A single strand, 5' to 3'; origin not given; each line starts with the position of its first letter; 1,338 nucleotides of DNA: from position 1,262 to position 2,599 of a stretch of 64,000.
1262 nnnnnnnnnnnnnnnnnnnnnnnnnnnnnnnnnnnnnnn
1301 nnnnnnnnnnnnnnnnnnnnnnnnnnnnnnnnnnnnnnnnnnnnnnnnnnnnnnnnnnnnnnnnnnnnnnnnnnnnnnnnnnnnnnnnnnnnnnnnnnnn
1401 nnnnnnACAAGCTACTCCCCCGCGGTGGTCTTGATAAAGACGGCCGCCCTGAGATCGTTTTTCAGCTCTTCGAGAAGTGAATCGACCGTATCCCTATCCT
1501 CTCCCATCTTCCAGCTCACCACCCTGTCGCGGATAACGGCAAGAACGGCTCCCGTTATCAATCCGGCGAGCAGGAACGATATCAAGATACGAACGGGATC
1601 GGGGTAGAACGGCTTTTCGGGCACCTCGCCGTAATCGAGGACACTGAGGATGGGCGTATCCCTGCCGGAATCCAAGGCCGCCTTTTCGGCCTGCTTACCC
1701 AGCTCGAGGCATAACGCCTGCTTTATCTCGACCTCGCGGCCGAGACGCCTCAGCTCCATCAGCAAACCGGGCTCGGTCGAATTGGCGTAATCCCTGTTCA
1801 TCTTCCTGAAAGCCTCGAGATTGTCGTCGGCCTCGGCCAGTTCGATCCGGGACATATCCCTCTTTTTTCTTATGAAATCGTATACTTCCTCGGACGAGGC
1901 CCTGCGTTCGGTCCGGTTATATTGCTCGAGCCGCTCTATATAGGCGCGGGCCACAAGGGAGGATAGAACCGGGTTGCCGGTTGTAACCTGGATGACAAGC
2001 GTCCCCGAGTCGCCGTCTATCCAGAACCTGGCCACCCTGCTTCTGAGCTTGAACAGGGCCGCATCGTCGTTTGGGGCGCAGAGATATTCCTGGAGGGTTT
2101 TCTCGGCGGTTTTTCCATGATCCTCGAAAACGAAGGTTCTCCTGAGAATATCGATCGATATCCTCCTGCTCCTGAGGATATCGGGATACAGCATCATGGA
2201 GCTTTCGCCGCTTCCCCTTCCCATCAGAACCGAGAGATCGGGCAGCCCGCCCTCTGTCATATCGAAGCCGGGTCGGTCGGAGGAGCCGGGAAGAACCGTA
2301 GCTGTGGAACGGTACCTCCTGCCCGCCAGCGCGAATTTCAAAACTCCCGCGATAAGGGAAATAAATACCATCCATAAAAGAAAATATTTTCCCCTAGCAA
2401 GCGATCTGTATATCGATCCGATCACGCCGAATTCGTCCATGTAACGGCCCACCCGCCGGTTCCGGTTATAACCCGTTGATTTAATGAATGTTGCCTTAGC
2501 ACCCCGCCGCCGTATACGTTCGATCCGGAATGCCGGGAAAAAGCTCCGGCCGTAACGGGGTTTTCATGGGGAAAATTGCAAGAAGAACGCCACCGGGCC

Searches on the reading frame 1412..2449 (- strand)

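Call 42: search_protein_families(library=pfam, proteins=[window:1412-2449:-], max_evalue=0.001)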
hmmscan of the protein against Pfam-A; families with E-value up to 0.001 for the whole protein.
window:1412-2449:- (345 aa): 1 family
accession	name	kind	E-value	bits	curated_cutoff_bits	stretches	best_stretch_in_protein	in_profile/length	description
PF13807.11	GNVR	-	6.6e-05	23.2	27.7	1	235-308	8-81/82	G-rich domain on putative tyrosine kinase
